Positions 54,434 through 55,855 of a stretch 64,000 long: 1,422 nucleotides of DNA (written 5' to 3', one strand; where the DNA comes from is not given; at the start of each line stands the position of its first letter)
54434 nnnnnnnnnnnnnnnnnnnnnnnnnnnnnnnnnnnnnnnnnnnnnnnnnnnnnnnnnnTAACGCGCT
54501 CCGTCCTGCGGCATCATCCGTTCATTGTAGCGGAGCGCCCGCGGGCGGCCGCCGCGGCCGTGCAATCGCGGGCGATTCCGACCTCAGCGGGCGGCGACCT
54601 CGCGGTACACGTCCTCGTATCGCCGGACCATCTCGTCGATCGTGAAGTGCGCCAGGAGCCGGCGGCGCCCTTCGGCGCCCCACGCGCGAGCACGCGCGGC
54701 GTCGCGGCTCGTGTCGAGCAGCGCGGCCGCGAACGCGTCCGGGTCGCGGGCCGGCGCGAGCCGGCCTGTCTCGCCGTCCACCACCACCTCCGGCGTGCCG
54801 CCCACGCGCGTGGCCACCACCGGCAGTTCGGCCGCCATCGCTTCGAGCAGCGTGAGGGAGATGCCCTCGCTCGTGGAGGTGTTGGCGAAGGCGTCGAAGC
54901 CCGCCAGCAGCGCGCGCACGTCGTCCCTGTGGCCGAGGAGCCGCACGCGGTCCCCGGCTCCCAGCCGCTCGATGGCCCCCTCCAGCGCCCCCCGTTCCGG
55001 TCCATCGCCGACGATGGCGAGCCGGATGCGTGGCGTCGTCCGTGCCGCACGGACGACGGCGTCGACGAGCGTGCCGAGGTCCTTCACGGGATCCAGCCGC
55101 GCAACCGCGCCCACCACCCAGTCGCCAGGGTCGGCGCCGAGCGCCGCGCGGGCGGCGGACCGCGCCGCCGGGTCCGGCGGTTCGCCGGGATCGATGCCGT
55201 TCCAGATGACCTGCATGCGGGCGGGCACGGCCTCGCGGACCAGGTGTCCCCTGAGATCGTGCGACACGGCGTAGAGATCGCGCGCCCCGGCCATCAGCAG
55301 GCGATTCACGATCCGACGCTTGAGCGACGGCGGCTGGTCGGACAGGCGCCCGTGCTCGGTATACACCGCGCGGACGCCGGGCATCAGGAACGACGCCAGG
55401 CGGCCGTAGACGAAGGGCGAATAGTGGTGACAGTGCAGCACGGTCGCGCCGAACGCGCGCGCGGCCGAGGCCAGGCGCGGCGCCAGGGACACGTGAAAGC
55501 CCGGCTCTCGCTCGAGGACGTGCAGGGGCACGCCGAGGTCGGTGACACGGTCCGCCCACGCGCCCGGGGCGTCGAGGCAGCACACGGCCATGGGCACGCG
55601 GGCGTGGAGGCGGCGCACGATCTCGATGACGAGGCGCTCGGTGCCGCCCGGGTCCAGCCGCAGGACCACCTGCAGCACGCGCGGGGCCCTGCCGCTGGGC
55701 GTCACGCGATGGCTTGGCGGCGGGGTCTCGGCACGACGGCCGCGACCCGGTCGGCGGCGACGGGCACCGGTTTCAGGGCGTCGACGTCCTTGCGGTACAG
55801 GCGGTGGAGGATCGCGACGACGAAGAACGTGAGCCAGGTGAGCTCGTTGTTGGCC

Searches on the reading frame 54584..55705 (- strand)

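Call 12: search_protein_families(library=ncbifam, proteins=[window:54584-55705:-], max_evalue=0.00001)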
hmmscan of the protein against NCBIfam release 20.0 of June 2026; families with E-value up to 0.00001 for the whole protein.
window:54584-55705:- (373 aa): 31 families (the best 25 are shown)
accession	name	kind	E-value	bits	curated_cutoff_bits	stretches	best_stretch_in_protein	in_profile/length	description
TIGR03088.1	stp2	hypoth_equivalog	1.2e-69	235.2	409.05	1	9-370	3-373/374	TIGR03088 family PEP-CTERM/XrtA system glycosyltransferase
TIGR03999.1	thiol_BshA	equivalog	1.4e-36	126.3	273.7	1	66-371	64-374/375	N-acetyl-alpha-D-glucosaminyl L-malate synthase BshA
NF041876.1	EPS_EpsE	equivalog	7.7e-36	124.2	400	1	71-357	98-383/389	exopolysaccharide biosynthesis GT4 family glycosyltransferase EpsE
TIGR02149.1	glgA_Coryne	subfamily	6e-26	91.5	302.4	1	21-370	17-390/391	glycogen synthase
TIGR03449.1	mycothiol_MshA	equivalog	5.4e-24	84.8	462.5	1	121-371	145-404/406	D-inositol-3-phosphate glycosyltransferase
TIGR04063.1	stp3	hypoth_equivalog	6.5e-24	84.5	442.05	1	136-370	153-395/397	TIGR04063 family PEP-CTERM/XrtA system glycosyltransferase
NF011726.0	PRK15179.1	equivalog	3.8e-21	75.1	733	1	162-363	482-687/694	Vi polysaccharide biosynthesis protein TviE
NF038011.1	PelF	equivalog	8.5e-20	71.2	100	1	158-367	276-489/489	GT4 family glycosyltransferase PelF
NF038229.1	Glyco4_Geo_Pelo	equivalog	2.6e-16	59.6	400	1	138-371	107-337/338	GPMC system family 4 glycosyltransferase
TIGR02918.1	TIGR02918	equivalog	5.5e-16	58.3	574.6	1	201-320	325-444/500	accessory Sec system glycosyltransferase GtfA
NF049988.1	MGlcDAGSynMgs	equivalog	9.9e-16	58.1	400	1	184-299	202-319/398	alpha-monoglucosyldiacylglycerol synthase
TIGR04047.1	MSMEG_0565_glyc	hypoth_equivalog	3.1e-14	52.8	259.85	1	141-368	139-372/373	MSMEG_0565 family glycosyltransferase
NF053787.1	GlcN_PG_synth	equivalog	6e-14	51.7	480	1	259-371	251-360/361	N-acetylglucosaminyl phosphatidylglycerol synthase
NF047684.1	TeichurnBiosyTuaC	equivalog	8.3e-13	48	550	1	141-371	165-390/391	teichuronic acid biosynthesis protein TuaC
NF041139.1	TreT_Thcocales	equivalog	1.5e-12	47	775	1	191-369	225-411/412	trehalose synthase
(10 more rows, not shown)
